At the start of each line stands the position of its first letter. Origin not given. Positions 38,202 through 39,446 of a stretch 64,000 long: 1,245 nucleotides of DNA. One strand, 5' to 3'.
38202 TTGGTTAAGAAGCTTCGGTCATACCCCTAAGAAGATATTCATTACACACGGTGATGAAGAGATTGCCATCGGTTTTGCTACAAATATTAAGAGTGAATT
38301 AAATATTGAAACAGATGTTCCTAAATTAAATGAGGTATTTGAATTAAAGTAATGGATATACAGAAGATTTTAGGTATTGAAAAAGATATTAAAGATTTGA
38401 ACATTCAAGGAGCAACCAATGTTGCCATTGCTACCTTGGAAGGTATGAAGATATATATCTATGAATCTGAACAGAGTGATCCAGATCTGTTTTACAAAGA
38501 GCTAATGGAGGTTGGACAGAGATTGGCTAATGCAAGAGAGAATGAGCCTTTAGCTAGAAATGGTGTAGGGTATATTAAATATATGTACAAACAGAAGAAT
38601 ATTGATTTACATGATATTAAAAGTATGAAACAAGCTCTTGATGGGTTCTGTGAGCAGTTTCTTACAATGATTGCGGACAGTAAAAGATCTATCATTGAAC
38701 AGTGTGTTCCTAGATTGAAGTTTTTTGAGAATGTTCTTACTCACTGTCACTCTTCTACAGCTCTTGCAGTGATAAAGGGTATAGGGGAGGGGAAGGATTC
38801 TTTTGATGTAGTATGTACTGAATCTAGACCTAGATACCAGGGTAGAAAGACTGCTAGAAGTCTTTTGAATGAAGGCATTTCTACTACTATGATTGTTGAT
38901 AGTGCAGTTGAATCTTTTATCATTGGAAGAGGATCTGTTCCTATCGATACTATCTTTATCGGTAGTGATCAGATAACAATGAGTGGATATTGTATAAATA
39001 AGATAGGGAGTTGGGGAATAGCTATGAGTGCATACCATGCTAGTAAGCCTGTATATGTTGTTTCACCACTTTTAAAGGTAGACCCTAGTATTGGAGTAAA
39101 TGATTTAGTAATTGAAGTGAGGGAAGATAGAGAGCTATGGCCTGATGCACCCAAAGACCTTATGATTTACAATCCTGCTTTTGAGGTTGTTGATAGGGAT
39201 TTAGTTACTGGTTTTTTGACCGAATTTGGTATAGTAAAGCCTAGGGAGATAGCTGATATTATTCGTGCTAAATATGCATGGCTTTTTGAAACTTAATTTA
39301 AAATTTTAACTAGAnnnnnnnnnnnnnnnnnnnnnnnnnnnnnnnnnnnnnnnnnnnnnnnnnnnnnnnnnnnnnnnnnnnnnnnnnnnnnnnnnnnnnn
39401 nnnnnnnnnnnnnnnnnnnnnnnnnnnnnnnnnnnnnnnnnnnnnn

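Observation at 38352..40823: Archaeal-type AMP salvage gene pair (R15P-isomerase-like + AMP-phosphorylase-like) in a bacterial context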

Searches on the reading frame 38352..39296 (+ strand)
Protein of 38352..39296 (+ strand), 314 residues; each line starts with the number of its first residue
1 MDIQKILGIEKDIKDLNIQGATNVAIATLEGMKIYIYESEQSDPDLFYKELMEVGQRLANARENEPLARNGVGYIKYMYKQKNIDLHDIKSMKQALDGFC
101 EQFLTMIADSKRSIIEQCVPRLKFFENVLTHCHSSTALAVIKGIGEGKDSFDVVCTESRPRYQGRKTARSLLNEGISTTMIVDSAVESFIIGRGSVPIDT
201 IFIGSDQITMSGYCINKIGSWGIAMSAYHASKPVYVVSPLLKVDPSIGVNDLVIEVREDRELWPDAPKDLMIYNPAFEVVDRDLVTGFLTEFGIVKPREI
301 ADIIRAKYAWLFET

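Call 3: search_protein_families(library=pfam, proteins=[window:38352-39296:+])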
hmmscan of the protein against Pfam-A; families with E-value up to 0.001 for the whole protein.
window:38352-39296:+ (314 aa): 1 family
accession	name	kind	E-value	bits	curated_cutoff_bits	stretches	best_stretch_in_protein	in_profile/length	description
PF01008.23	IF-2B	-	4.8e-53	180.6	22.4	1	18-297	2-280/280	Initiation factor 2 subunit family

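Call 4: search_protein_families(library=ncbifam, proteins=[window:38352-39296:+], max_evalue=0.01)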
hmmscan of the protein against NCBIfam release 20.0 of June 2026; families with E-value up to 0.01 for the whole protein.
window:38352-39296:+ (314 aa): 8 families
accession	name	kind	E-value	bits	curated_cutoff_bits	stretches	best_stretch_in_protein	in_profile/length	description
TIGR00511.1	ribulose_e2b2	equivalog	5.5e-51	173.6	314.1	1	8-310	4-301/301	ribose 1,5-bisphosphate isomerase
TIGR00524.1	eIF-2B_rel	subfamily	8.5e-48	163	185.85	1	6-297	4-303/303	S-methyl-5-thioribose-1-phosphate isomerase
NF004326.0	PRK05720.1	subfamily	2.7e-39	135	271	1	4-302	38-347/358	s-methyl-5-thioribose-1-phosphate isomerase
TIGR00512.1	salvage_mtnA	equivalog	3.1e-36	125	279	1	6-296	30-334/335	S-methyl-5-thioribose-1-phosphate isomerase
NF004700.0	PRK06036.1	equivalog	3.5e-27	95.3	528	1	2-301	29-334/339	S-methyl-5-thioribose-1-phosphate isomerase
NF006210.0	PRK08335.1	equivalog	1.7e-26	93.2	339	1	4-299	4-274/275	translation initiation factor IF-2B subunit alpha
NF004436.0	PRK05772.1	equivalog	1.2e-25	90.5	521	1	2-297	42-351/363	S-methyl-5-thioribose-1-phosphate isomerase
NF004994.0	PRK06372.1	equivalog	6.1e-13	48.7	249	1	101-299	64-250/253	translation initiation factor IF-2B subunit delta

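Call 18: search_solved_structures(query=window:38352-39293:+, show_alignments=2)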
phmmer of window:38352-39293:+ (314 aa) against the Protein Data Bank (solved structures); distinct sequences matched with E-value up to 0.001: 41.
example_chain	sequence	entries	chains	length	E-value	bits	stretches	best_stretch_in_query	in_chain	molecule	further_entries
5yfj_A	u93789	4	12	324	1.6e-36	129.3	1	5-312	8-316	Ribose 1,5-bisphosphate isomerase | Ribose-1,5-bisphosphate isomerase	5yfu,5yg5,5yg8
3a11_A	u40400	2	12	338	2e-36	128.9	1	3-312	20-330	Translation initiation factor eIF-2B, delta subunit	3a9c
5yft_A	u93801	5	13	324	7.7e-36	127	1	5-312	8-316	Ribose 1,5-bisphosphate isomerase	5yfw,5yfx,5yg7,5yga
5yfs_A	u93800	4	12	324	3.9e-35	124.7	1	5-312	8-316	Ribose 1,5-bisphosphate isomerase | Ribose-1,5-bisphosphate isomerase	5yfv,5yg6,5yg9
3vm6_A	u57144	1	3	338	5e-35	124.3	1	3-312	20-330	Translation initiation factor eIF-2B, delta subunit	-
1t9k_A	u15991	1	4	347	1.1e-22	83.8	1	119-298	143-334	Probable methylthioribose-1-phosphate isomerase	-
1t5o_A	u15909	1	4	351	2.1e-22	82.9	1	11-298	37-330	Translation initiation factor eIF2B, subunit delta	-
1vb5_A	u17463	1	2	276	1.1e-21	80.6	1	6-300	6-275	translation initiation factor eIF-2B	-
4ldr_A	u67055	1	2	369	7.5e-21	77.8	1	127-302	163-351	Methylthioribose-1-phosphate isomerase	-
4ldq_A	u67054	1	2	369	1e-20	77.3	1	127-302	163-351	Methylthioribose-1-phosphate isomerase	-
3ecs_A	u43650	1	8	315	8.3e-19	71.1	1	81-305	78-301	Translation initiation factor eIF-2B subunit alpha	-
7kma_A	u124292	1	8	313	9.6e-19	70.9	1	81-304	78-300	Translation initiation factor eIF-2B subunit alpha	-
6caj_H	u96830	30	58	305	1e-18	70.8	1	81-304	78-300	Translation initiation factor eIF-2B subunit alpha | Translation initiation factor eIF2B subunit alpha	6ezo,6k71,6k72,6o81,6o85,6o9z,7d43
9y3t_G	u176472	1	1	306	1.1e-18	70.7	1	81-304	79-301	Translation initiation factor eIF2B subunit alpha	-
7f66_A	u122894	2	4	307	1.1e-18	70.7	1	81-304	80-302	Translation initiation factor eIF-2B subunit alpha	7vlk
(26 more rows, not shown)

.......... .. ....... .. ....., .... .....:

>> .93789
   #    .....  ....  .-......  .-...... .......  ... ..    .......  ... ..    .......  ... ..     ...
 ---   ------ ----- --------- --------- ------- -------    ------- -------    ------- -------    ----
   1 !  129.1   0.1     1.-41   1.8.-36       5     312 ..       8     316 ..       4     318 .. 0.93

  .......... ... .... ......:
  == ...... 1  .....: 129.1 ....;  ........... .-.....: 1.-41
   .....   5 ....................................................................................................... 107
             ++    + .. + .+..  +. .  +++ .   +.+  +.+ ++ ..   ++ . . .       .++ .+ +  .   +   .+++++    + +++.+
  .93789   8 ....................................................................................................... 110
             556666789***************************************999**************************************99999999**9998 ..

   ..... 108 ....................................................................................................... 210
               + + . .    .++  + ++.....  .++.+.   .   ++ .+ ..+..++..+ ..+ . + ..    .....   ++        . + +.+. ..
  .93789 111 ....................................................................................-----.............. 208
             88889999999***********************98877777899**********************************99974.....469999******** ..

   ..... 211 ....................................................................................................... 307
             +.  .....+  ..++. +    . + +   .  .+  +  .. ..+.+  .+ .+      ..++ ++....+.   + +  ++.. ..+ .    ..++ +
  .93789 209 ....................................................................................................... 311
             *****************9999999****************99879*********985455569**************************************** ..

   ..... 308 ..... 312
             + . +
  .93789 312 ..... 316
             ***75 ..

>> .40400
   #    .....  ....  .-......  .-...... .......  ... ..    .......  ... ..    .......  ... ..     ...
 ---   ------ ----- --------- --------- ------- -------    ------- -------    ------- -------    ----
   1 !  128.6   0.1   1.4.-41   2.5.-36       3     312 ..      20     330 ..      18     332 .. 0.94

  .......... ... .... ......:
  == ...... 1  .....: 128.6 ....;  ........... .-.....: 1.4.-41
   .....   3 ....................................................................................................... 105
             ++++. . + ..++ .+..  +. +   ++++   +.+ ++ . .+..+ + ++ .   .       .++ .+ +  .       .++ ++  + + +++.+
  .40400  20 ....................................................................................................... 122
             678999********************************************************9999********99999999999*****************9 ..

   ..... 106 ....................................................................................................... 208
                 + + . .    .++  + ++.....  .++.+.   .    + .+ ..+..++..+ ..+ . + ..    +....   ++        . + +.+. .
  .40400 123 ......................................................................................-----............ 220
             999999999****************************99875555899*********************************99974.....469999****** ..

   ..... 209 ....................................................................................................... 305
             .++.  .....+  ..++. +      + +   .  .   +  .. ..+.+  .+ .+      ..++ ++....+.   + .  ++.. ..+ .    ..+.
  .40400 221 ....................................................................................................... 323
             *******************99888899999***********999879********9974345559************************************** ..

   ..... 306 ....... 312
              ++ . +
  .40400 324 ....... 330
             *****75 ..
